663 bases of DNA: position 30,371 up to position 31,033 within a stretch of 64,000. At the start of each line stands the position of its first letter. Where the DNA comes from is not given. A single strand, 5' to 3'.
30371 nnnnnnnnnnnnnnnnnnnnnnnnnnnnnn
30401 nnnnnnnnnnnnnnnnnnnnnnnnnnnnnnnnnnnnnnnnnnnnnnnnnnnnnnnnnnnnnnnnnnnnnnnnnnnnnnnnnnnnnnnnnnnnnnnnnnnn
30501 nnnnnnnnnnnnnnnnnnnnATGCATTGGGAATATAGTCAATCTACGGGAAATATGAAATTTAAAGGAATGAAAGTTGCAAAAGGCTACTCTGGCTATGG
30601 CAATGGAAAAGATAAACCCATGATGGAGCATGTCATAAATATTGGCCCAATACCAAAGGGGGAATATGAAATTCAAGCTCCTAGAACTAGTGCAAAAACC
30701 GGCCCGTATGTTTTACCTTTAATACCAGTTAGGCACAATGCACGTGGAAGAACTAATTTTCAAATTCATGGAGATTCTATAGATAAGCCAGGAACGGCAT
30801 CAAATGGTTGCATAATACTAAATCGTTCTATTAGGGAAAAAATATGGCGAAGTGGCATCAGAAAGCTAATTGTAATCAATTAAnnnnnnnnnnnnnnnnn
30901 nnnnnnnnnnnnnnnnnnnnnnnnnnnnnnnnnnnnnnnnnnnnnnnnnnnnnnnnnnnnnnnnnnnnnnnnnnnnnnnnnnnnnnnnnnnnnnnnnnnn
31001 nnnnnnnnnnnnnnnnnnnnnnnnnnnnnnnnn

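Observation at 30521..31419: Two-gene cassette: DUF2778/Tlde1-like T6SS effector plus lipoprotein immunity candidate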

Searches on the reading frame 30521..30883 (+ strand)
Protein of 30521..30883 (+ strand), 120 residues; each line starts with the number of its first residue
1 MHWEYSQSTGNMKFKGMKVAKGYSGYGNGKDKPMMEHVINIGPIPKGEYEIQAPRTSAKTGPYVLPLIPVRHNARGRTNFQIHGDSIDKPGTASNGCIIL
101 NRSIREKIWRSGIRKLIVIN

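Call 3: search_protein_families(library=pfam, proteins=[window:30521-30883:+], max_evalue=1)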
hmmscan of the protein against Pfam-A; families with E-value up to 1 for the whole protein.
window:30521-30883:+ (120 aa): 2 families
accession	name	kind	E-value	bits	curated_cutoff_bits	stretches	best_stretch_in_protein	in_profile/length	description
PF10908.13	Tlde1_dom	-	5e-16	59.6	30.1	1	20-115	3-111/120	Tlde1 domain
PF18925.5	DUF5675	-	0.0068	16.7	26.7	1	43-106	37-96/114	Family of unknown function (DUF5675)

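Call 4: search_protein_families(library=ncbifam, proteins=[window:30521-30883:+], max_evalue=1)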
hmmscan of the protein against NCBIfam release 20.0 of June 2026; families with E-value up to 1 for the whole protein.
window:30521-30883:+ (120 aa): 0 families

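Call 15: find_homologous_proteins(query=window:30521-30883:+)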
Query window:30521-30883:+ (120 aa): 285 proteins with E <= 0.001 among 285 candidates; the best 120 are listed.
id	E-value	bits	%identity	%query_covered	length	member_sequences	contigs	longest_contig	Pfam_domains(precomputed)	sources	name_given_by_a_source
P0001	5.9e-73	261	96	100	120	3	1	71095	PF10908.14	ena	-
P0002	3.3e-57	210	76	99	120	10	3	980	PF10908.14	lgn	-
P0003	6.9e-57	209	76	99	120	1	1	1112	PF10908.14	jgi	jgi:hypothetical protein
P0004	1.9e-56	207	76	99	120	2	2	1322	PF10908.14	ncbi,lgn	-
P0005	1.4e-55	204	74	99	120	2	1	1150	PF10908.14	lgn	-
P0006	3.3e-54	200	73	99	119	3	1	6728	PF10908.14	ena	-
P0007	4.4e-53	196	70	99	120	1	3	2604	PF10908.14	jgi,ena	-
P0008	4.4e-53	196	71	99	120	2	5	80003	PF10908.14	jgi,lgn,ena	-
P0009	5.7e-53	196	68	100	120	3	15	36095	PF10908.14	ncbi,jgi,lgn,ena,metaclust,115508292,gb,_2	metaclust:\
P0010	3.9e-52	193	70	100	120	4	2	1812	PF10908.14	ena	-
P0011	6.1e-52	193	72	99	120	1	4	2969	PF10908.14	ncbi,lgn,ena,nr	ncbi:MAG TPA: DUF2778 domain-containing protein [Thiomicrorhabdus sp.]|nr:DUF2778 domain-containing 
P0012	2.3e-51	191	71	98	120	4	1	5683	PF10908.14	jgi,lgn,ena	-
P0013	3.5e-51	190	68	100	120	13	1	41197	PF10908.14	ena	-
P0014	1.7e-50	188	71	98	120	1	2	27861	PF10908.14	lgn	-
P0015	2.9e-50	187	69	99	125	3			PF10908.14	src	-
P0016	4.2e-50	187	68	100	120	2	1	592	PF10908.14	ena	-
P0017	4.8e-50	187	70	98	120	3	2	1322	PF10908.14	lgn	-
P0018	1.2e-49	185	68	99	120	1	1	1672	PF10908.14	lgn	-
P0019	4.4e-49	183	67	99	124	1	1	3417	PF10908.14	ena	-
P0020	4.6e-49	183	68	99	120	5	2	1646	PF10908.14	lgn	-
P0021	1.0e-48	182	66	99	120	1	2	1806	PF10908.14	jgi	jgi:hypothetical protein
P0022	2.1e-48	181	67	99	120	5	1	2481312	PF10908.14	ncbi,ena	-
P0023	8.8e-48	179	66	99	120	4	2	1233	PF10908.14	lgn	-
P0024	1.6e-47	178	69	98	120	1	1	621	PF10908.14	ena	-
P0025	3.8e-44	168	65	100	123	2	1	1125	PF10908.14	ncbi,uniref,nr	ncbi:tlde1 domain-containing protein [Photobacterium sanguinicancri]|uniref:DUF2778 domain-containin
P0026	8.2e-44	166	65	99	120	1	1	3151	PF10908.14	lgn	-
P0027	1.0e-43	166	64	98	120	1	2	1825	PF10908.14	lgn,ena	-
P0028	6.1e-42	160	62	99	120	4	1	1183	PF10908.14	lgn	-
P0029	2.1e-39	152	60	98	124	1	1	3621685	PF10908.14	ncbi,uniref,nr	ncbi:tlde1 domain-containing protein [Thaumasiovibrio subtropicus]|uniref:tlde1 domain-containing pr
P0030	1.0e-38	150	63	90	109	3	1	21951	PF10908.14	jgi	-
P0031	2.1e-37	146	62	98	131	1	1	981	PF10908.14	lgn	-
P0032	2.2e-37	146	60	99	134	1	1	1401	PF10908.14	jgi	jgi:hypothetical protein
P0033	2.3e-37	146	58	98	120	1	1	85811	PF10908.14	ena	-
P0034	2.3e-37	146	59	99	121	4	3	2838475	PF10908.14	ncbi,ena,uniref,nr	ncbi:tlde1 domain-containing protein [Sulfurimonas sp.]|uniref:tlde1 domain-containing protein n=1 T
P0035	2.5e-37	146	61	90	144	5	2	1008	PF10908.14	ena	-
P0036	3.8e-37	145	59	98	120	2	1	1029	PF10908.14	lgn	-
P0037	5.8e-37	144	61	93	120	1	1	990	PF10908.14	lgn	-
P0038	1.1e-36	143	58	100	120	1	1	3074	PF10908.14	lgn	-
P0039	8.1e-36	141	58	98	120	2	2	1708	PF10908.14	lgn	-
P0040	1.3e-35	140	56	98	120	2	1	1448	PF10908.14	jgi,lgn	-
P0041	5.9e-35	138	56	98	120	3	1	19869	PF10908.14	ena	-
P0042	8.4e-35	137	55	99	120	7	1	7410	PF10908.14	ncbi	-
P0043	2.9e-34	136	56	99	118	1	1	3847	PF10908.14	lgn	-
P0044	5.3e-34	135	56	100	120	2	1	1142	PF10908.14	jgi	jgi:hypothetical protein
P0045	7.9e-34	134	55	99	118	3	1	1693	PF10908.14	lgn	-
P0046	1.6e-33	133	58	98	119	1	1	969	PF10908.14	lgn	-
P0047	3.5e-33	132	62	90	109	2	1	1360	PF10908.14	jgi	jgi:hypothetical protein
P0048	1.4e-32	130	52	99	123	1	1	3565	PF10908.14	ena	-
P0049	2.3e-32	129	54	99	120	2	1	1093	PF10908.14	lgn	-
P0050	3.2e-32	129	48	99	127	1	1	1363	PF10908.14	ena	-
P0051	1.7e-31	127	55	99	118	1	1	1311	PF10908.14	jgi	jgi:hypothetical protein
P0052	1.7e-31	127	54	99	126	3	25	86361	PF10908.14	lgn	-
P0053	3.7e-31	126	56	99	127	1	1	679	PF10908.14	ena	-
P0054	5.0e-31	125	55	99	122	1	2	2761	PF10908.14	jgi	jgi:hypothetical protein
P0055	8.1e-31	124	55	99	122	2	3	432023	PF10908.14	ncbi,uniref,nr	ncbi:tlde1 domain-containing protein [Snodgrassella alvi]|uniref:tlde1 domain-containing protein n=1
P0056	9.0e-31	124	55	98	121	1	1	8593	PF10908.14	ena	-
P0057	1.0e-30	124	55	98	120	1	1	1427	PF10908.14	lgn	-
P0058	1.2e-30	124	51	98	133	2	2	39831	PF10908.14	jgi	jgi:hypothetical protein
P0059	1.4e-30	124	57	99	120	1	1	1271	PF10908.14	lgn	-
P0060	2.1e-30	123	58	91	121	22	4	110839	PF10908.14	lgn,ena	-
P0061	3.2e-30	123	53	98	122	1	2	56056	PF10908.14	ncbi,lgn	-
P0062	3.6e-30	122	53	99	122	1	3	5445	PF10908.14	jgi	jgi:hypothetical protein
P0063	4.2e-30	122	51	98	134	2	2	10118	PF10908.14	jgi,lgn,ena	jgi:hypothetical protein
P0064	5.8e-30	122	53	99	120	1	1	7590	PF10908.14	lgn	-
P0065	5.8e-30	122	53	98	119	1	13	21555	PF10908.14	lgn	-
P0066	7.0e-30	121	53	100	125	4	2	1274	PF10908.14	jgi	jgi:hypothetical protein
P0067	7.7e-30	121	51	98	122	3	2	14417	PF10908.14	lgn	-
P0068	1.0e-29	121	51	100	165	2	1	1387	PF10908.14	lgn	-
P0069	1.1e-29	121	51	98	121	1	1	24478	PF10908.14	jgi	jgi:hypothetical protein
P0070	1.2e-29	121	51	99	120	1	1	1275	PF10908.14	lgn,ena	-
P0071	1.4e-29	121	51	99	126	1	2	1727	PF10908.14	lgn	-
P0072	1.8e-29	120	56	91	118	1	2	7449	PF10908.14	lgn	-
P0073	2.7e-29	120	55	96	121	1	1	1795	PF10908.14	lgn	-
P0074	3.5e-29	119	50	99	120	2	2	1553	PF10908.14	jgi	jgi:hypothetical protein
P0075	4.1e-29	119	53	99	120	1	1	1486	PF10908.14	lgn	-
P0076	4.6e-29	119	55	97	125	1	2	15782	PF10908.14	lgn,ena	-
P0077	5.5e-29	119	50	99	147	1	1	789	PF10908.14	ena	-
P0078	5.8e-29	118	52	98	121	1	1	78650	PF03734.20,PF10908.14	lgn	-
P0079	5.8e-29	118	55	91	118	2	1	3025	PF10908.14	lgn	-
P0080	8.3e-29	118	51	98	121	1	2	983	PF03734.20,PF10908.14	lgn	-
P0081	9.5e-29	118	53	97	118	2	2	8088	PF10908.14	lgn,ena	-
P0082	1.1e-28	118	53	99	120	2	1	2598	PF10908.14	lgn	-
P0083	1.2e-28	118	50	98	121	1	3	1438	PF10908.14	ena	-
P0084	1.3e-28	117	52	100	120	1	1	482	PF10908.14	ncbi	-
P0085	1.6e-28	117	52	98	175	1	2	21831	PF10908.14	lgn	-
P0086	2.1e-28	117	53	97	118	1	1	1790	PF10908.14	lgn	-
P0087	2.7e-28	116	51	98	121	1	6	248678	PF10908.14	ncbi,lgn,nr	ncbi:hypothetical protein fHeYen902_086c [Yersinia phage fHe-Yen9-02]|nr:hypothetical protein fHeYen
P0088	2.8e-28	116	51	99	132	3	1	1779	PF10908.14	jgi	jgi:hypothetical protein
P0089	3.8e-28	116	50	98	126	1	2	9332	PF10908.14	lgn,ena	-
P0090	3.9e-28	116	50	98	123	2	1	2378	PF10908.14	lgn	-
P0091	4.1e-28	116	52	98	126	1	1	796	PF10908.14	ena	-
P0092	4.4e-28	116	50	98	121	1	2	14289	PF10908.14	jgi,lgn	jgi:hypothetical protein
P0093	4.7e-28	116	52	99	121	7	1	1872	PF10908.14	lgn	-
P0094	6.5e-28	115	52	99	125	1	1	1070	PF10908.14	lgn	-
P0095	7.1e-28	115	48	99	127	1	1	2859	PF10908.14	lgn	-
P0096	8.3e-28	115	51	99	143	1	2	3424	PF10908.14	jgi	jgi:hypothetical protein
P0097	8.4e-28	115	51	98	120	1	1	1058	PF10908.14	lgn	-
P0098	9.0e-28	115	50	99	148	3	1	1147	PF10908.14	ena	-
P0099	1.0e-27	114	50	98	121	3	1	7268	PF10908.14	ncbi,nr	ncbi:MAG: DUF2778 domain-containing protein [Acidobacteria bacterium]|nr:DUF2778 domain-containing p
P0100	1.0e-27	114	49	99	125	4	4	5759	PF10908.14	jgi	jgi:hypothetical protein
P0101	1.1e-27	114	51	99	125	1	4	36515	PF10908.14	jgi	jgi:hypothetical protein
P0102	1.2e-27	114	51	97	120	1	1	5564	PF10908.14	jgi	jgi:type VI secretion system (T6SS) effector TldE1-like protein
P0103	1.3e-27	114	48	91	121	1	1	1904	PF10908.14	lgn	-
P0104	1.3e-27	114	52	98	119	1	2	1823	PF10908.14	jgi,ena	-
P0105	1.4e-27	114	50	99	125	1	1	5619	PF10908.14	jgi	jgi:Protein of unknown function (DUF2778)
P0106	1.6e-27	114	50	98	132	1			PF10908.14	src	-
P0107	1.8e-27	114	51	98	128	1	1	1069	PF10908.14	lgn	-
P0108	2.1e-27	113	53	98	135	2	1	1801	PF10908.14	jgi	jgi:hypothetical protein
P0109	2.4e-27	113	51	99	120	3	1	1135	PF10908.14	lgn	-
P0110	2.9e-27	113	49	100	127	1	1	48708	PF10908.14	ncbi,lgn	-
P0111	3.5e-27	113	52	99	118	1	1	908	PF10908.14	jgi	jgi:Protein of unknown function (DUF2778)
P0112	4.3e-27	112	47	99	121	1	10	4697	PF10908.14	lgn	-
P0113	4.3e-27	112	50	97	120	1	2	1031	PF10908.14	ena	-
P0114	4.7e-27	112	50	99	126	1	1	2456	PF10908.14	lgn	-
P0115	6.6e-27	112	50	98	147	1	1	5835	PF10908.14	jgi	jgi:hypothetical protein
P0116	7.5e-27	112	51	100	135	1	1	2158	PF10908.14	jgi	jgi:hypothetical protein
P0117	7.8e-27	112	52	99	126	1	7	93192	PF10908.14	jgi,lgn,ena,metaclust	metaclust:\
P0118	8.0e-27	112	50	98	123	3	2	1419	PF10908.14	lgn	-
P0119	8.8e-27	111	52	99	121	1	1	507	PF10908.14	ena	-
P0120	1.1e-26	111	52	98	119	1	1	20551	PF10908.14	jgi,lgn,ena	-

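Call 16: find_encoding_contigs(protein=window:30521-30883:+, flank=6000, max_places=4)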
Protein window:30521-30883:+ (120 aa): no gene with exactly this product is on record in the collection.

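Call 17: find_encoding_contigs(protein=P0001, flank=8000, max_places=4)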
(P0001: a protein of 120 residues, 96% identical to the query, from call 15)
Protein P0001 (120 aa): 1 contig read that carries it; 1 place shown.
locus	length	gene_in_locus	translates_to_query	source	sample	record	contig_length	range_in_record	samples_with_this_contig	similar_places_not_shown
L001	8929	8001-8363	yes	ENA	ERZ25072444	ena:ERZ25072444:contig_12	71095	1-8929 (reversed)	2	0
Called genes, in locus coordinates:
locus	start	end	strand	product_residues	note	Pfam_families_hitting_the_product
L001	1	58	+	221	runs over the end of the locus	PF01330:RuvA_N, PF14520:HHH_5, PF21176:RecR_HhH (weak), PF07499:RuvA_C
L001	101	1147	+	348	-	PF05496:RuvB_N, PF20720:nSTAND3 (weak), PF00004:AAA, PF07728:AAA_5 (weak), PF17864:AAA_lid_4, PF05491:WHD_RuvB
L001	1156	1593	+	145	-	PF13279:4HBT_2, PF03061:4HBT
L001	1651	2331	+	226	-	PF01618:MotA_ExbB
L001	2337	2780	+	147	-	PF02472:ExbD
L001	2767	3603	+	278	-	PF13103:TonB_2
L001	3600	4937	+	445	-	PF04052:TolB_N, PF26550:Tricorn_2nd, PF00930:DPPIV_N (faint), PF07676:PD40, PF26549:Tricorn_N, PF07676:PD40, PF26549:Tricorn_N (weak), PF07676:PD40 (weak)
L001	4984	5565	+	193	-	PF00691:OmpA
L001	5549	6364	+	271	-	PF16331:TolA_bind_tri, PF13424:TPR_12 (faint), PF13525:YfiO (faint), PF13432:TPR_16 (weak), PF12895:ANAPC3 (weak), PF14559:TPR_19 (weak), PF13432:TPR_16 (weak), PF13174:TPR_6 (weak), +3 more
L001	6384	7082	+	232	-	PF13353:Fer4_12 (weak), PF04055:Radical_SAM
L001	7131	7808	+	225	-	PF00733:Asn_synthase, PF06508:QueC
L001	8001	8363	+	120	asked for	PF10908:Tlde1_dom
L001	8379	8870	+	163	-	-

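Call 18: find_encoding_contigs(protein=P0009, flank=6000, max_places=5)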
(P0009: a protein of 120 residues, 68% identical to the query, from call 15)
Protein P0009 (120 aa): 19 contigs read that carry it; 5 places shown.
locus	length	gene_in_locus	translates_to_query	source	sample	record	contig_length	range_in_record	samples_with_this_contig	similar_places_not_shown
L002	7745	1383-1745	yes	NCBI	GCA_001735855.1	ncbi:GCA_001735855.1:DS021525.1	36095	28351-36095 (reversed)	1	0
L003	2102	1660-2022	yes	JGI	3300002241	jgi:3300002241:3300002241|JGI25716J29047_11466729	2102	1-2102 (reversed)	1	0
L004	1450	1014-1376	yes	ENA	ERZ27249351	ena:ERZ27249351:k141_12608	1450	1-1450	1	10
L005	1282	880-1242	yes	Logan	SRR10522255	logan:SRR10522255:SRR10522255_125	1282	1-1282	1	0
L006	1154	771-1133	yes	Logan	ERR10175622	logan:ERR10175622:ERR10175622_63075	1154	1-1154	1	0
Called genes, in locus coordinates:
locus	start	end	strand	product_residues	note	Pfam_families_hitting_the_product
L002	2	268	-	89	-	?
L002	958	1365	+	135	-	-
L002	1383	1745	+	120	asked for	PF10908:Tlde1_dom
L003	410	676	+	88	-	-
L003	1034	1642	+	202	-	-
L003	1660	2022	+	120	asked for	PF10908:Tlde1_dom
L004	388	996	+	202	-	-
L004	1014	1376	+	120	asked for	PF10908:Tlde1_dom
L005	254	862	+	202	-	-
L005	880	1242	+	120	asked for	PF10908:Tlde1_dom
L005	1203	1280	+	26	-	?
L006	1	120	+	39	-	?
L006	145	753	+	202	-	-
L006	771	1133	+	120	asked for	PF10908:Tlde1_dom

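Call 19: find_encoding_contigs(protein=P0022, flank=8000, max_places=3)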
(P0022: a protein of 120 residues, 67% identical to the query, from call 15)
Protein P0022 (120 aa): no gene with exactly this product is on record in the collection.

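Call 20: find_encoding_contigs(protein=P0029, flank=8000, max_places=3)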
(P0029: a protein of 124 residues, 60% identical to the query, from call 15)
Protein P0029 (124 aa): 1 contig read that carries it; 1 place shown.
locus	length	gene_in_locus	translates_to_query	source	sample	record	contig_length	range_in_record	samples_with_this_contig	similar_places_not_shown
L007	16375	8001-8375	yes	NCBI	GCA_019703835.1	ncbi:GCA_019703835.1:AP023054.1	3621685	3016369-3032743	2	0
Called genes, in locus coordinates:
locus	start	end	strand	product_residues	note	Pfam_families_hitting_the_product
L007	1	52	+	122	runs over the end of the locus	PF07238:PilZ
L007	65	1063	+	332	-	PF01551:Peptidase_M23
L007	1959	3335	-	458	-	PF18073:Zn_ribbon_LapB, PF13481:AAA_25, PF03796:DnaB_C (faint), PF06745:ATPase, PF23442:DUF7125 (weak), PF13541:ChlI, PF05362:Lon_C (weak)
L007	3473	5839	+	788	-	PF07238:PilZ (weak)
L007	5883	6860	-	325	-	PF18429:DUF5609, PF00702:Hydrolase, PF12710:HAD, PF08282:Hydrolase_3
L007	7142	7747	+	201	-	PF10144:SMP_2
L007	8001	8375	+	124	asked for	PF10908:Tlde1_dom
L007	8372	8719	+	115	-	-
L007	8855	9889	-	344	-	PF01717:Meth_synt_2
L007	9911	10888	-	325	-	PF08908:MesX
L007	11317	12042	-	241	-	PF01048:PNP_UDP_1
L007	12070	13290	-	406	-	PF01676:Metalloenzyme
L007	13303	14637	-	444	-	PF02885:Glycos_trans_3N, PF00591:Glycos_transf_3, PF07831:PYNP_C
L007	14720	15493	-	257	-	PF01791:DeoC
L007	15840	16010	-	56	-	PF07235:DUF1427 (weak)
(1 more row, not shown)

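Call 22: search_solved_structures(query=window:30521-30883:+, max_evalue=10, show_alignments=3)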
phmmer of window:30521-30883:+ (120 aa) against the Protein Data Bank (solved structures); distinct sequences matched with E-value up to 10: 1.
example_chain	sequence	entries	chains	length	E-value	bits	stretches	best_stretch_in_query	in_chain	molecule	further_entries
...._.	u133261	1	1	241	0.55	13.5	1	4-96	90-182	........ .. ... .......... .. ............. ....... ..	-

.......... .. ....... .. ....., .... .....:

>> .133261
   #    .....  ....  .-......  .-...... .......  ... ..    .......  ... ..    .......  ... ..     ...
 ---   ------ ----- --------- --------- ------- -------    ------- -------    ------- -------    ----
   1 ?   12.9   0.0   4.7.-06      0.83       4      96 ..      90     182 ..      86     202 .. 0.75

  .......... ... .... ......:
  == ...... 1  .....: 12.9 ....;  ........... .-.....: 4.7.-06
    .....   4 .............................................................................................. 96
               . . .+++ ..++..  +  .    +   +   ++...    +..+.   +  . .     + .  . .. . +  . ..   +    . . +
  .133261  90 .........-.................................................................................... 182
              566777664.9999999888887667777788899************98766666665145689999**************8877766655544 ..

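Call 33: search_solved_structures(query=A1, max_evalue=10, show_alignments=2)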
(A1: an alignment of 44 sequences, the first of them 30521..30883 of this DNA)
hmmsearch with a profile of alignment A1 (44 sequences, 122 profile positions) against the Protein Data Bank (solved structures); distinct sequences matched with E-value up to 10: 1.
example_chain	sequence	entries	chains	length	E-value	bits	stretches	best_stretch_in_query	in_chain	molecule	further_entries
4lpq_A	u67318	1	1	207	0.21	14.9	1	44-113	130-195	ErfK/YbiS/YcfS/YnhG family protein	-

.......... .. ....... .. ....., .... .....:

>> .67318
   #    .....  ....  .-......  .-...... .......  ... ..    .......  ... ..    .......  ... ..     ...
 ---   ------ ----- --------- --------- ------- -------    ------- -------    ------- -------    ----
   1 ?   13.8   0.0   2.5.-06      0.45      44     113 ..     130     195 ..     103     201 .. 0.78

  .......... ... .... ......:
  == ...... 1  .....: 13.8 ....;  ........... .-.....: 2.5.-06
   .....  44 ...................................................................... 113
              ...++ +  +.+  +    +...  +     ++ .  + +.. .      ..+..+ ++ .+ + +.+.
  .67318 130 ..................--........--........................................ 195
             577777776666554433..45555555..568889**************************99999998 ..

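Call 39: predict_structure(alignment_id=A1)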
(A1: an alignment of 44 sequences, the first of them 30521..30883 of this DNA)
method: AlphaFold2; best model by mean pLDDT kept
length: 120 residues; sequences in the alignment: 44
mean_pLDDT: 97.3   pTM: 0.91
mean pLDDT of the five models: 97.3, 96.7, 96.3, 95.3, 94.6
residues with pLDDT >= 90: 118; 70-90: 2; 50-70: 0; < 50: 0
segments of 3 or more residues with pLDDT < 50: none
pLDDT, mean of each block of 10 residues (from residue 1): 98 98 98 98 98 95 97 97 96 97 98 98
secondary structure, 60 per line:
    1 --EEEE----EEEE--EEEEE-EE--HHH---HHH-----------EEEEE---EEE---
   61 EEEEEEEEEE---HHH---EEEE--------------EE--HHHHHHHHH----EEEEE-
elements in order: E3-6 E11-14 E17-21 E47-51 E55-57 E61-70 E80-83 H102-110 E115-119

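Call 42: fold_search(model_id=the predicted structure, library=pdb)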
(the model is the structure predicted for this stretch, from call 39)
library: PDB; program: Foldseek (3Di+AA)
matches with E <= 10: 85; with E <= 0.001: 1
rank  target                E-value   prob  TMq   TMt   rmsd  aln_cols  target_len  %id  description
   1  7uo8_A                8.3e-04  1.00  0.70  0.51   4.0       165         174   16  Co-crystal structure of Salmonella Typhimurium Tlde1a in complex with D-methionine (released 2022-11-02)
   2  7o21_A                4.7e-03  1.00  0.64  0.31   4.3       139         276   15  Structure of Bdellovibrio bacteriovorus Bd1075 (released 2021-04-21)
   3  5bmq                  4.9e-03  1.00  0.55  0.35   4.1       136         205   13  Crystal structure of L,D-transpeptidase (Yku) from Stackebrandtia nassauensis (released 2015-06-03)
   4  4z7a                  1.0e-02  0.98  0.50  0.21   6.0       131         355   14  Structural and biochemical characterization of a non-functionally redundant M. tuberculosis (3,3) L,D-Transpeptidase, Ld (released 2015-09-02)
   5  4zfq                  1.1e-02  0.99  0.55  0.23   5.0       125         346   14  Structure of M. tuberculosis (3,3) L,D-Transpeptidase, LdtMt5. (Meropenen-adduct form) (released 2015-09-02)
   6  6xj6                  1.3e-02  1.00  0.62  0.29   4.9       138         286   17  Crystal structure of the helical cell shape determining protein Pgp2 from Campylobacter jejuni (released 2021-03-17)
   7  4lpq                  1.3e-02  0.99  0.55  0.36   4.8       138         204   17  Crystal structure of the L,D-transpeptidase (residues 123-326) from Xylanimonas cellulosilytica DSM 15894 (released 2013-11-13)
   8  6xj7_A                1.5e-02  1.00  0.59  0.27   5.5       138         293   17  Crystal structure of the helical cell shape determining protein Pgp2 (K307A mutant) from Campylobacter jejuni (released 2021-03-17)
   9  3zqd_MODEL_1_A        3.3e-02  0.98  0.53  0.40   4.4       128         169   14  B. subtilis L,D-transpeptidase (released 2012-05-23)
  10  3jd5_P                1.1e+00  0.08  0.20  0.20  10.4        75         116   16  Cryo-EM structure of the small subunit of the mammalian mitochondrial ribosome (released 2016-07-13)
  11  6z1p_Bp               1.6e+00  0.04  0.16  0.07   9.0        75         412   17  Structure of the mitochondrial ribosome from Tetrahymena thermophila (released 2020-06-24)
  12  8a22_Bp               2.0e+00  0.02  0.16  0.15  10.9        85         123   18  Structure of the mitochondrial ribosome from Polytomella magna (released 2022-11-16)
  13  7unq                  2.1e+00  0.02  0.17  0.06  13.2       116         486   12  Compact IF2-GDP bound to the Pseudomonas aeruginosa 70S ribosome initiation complex, from focused classification and ref (released 2022-06-22)
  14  8d96_C                2.3e+00  0.02  0.15  0.04  11.7        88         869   10  Human DNA polymerase alpha/primase elongation complex I bound to primer/template (released 2023-04-19)
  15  5ngm_Ap               2.4e+00  0.03  0.16  0.19   9.7        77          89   17  2.9S structure of the 70S ribosome composing the S. aureus 100S complex (released 2017-10-04)
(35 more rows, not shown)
